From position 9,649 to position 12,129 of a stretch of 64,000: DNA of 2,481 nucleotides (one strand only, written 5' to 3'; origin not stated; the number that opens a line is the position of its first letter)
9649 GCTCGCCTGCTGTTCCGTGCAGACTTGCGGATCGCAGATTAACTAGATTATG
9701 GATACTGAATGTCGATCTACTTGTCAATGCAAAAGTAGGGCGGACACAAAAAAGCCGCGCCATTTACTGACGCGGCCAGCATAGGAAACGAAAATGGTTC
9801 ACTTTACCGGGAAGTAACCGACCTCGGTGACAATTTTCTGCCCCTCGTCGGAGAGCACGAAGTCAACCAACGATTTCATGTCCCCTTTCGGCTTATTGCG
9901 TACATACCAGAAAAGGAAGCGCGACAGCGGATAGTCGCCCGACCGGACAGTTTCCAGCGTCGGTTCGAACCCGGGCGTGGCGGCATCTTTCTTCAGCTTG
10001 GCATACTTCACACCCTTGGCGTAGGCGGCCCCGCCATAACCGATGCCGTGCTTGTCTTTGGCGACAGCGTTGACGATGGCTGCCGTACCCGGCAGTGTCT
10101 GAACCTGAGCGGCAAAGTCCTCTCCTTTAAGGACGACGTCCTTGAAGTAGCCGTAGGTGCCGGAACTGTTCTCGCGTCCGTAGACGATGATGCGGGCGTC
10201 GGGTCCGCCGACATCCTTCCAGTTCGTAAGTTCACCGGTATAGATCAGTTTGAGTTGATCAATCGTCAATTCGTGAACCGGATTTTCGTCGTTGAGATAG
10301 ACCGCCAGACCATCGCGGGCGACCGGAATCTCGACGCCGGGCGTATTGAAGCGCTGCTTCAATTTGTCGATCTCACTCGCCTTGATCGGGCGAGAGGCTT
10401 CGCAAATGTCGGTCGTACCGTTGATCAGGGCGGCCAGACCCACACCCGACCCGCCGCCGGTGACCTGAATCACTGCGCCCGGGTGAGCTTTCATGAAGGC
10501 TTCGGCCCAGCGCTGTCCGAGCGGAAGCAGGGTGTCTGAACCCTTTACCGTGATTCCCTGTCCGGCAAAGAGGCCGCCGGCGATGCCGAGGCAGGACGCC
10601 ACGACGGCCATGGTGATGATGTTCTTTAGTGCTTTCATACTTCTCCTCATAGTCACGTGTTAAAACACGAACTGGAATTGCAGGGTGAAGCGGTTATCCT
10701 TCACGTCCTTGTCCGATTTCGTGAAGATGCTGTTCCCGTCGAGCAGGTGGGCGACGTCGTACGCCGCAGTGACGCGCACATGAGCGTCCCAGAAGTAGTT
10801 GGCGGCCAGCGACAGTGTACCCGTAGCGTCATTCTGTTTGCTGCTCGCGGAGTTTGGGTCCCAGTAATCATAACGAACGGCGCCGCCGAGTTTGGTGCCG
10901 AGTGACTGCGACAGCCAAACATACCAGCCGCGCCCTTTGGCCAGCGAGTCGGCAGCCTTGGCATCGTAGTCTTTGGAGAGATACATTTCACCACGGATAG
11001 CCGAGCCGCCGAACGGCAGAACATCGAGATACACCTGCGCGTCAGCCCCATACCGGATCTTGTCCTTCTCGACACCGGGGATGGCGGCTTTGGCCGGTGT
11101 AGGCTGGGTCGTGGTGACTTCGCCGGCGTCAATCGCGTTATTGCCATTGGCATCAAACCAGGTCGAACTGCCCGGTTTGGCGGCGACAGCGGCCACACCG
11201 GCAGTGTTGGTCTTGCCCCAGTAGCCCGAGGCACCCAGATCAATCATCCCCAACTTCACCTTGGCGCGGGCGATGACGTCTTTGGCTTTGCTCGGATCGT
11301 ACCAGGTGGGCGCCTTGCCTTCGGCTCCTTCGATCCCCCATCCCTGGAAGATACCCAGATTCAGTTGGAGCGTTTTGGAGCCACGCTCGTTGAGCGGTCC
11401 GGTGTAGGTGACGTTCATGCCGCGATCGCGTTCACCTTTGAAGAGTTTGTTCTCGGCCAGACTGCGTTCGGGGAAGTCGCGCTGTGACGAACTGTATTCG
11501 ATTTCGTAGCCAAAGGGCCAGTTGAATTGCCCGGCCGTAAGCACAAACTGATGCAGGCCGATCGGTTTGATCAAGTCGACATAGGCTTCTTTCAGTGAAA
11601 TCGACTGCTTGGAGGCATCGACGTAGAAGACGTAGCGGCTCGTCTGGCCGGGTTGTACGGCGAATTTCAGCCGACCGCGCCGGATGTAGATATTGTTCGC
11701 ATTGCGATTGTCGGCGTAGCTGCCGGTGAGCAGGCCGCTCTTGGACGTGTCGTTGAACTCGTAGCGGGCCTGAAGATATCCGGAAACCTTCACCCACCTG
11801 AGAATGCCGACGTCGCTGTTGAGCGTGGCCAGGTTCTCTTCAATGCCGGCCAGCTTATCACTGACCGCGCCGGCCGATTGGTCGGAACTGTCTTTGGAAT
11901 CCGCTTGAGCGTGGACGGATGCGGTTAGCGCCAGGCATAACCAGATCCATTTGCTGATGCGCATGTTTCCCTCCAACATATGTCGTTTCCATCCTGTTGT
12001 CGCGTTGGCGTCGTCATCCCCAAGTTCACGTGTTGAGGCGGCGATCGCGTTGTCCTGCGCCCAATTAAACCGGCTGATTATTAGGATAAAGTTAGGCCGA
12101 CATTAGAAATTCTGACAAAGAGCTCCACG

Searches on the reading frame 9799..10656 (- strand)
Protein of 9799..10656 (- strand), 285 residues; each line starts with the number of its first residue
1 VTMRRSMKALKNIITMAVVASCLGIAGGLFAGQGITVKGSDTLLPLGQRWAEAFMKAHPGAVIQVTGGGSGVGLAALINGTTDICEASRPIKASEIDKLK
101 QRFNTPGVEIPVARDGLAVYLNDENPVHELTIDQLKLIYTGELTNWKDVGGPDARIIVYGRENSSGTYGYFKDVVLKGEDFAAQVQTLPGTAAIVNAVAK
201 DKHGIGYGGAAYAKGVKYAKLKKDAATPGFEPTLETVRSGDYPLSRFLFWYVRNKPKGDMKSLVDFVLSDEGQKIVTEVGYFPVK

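Call 46: search_protein_families(library=pfam, proteins=[window:9799-10656:-], max_evalue=0.001)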
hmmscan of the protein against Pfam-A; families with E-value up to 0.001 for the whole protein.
window:9799-10656:- (285 aa): 4 families
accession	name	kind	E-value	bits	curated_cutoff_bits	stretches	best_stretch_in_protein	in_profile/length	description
PF12849.12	PBP_like_2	-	8.5e-45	154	27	1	34-271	11-267/267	PBP superfamily domain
PF12727.12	PBP_like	-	3.8e-14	52.7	27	1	51-223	1-168/193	PBP superfamily domain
PF13531.11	SBP_bac_11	-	2.3e-09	37.8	25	1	45-281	11-226/227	Bacterial extracellular solute-binding protein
PF01547.30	SBP_bac_1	-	1.4e-05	25.7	26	1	49-274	12-307/307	Bacterial extracellular solute-binding protein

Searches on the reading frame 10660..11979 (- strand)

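Call 46: search_protein_families(library=pfam, proteins=[window:10660-11979:-], max_evalue=0.001)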
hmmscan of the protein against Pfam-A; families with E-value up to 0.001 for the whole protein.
window:10660-11979:- (439 aa): 1 family
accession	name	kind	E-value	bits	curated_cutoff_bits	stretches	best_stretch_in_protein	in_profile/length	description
PF07396.17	Porin_O_P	-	1.6e-09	37.9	20.9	1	86-193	16-129/370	Phosphate-selective porin O and P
